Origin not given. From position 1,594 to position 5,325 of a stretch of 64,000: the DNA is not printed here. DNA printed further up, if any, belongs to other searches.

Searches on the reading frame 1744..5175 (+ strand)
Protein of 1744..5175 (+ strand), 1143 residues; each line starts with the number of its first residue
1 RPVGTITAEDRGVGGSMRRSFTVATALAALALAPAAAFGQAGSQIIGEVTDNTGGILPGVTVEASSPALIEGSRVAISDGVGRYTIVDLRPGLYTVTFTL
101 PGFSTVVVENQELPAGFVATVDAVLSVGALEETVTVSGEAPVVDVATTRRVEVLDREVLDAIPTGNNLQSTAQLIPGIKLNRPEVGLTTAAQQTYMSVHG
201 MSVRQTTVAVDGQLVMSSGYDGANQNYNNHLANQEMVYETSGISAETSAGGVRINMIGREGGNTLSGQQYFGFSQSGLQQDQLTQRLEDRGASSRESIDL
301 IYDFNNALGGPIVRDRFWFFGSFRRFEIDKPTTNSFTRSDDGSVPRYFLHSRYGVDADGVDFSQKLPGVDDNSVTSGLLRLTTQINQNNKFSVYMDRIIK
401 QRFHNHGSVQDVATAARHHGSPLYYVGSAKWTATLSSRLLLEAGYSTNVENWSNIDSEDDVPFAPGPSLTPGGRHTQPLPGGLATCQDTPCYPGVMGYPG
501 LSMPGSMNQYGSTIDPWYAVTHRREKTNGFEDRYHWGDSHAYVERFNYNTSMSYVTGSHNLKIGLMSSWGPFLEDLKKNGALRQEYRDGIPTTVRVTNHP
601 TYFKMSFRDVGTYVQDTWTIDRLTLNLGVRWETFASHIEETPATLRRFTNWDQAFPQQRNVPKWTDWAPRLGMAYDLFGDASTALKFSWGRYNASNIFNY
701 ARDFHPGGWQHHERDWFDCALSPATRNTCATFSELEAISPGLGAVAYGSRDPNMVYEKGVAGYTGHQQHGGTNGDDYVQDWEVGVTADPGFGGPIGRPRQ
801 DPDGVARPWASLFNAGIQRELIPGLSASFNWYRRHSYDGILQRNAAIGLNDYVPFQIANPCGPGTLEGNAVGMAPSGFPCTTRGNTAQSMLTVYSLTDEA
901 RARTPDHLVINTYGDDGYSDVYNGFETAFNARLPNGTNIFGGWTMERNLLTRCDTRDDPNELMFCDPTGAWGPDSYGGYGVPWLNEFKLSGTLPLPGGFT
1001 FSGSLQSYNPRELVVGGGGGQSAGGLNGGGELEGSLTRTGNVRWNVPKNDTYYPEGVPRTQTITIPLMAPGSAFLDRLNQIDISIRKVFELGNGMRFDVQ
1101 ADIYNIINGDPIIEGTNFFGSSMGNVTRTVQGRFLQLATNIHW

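Call 68: search_protein_families(library=pfam, proteins=[window:1744-5175:+], max_evalue=0.00001)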
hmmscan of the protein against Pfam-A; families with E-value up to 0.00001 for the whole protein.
window:1744-5175:+ (1143 aa): 2 families
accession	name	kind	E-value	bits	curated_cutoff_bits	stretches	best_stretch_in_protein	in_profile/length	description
PF25183.1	OMP_b-brl_4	-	9.5e-22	77.6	30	1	373-1136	153-838/838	Outer membrane beta barrel domain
PF13620.12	CarboxypepD_reg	-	2.6e-12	47.3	32.3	1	45-125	2-81/82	Carboxypeptidase regulatory-like domain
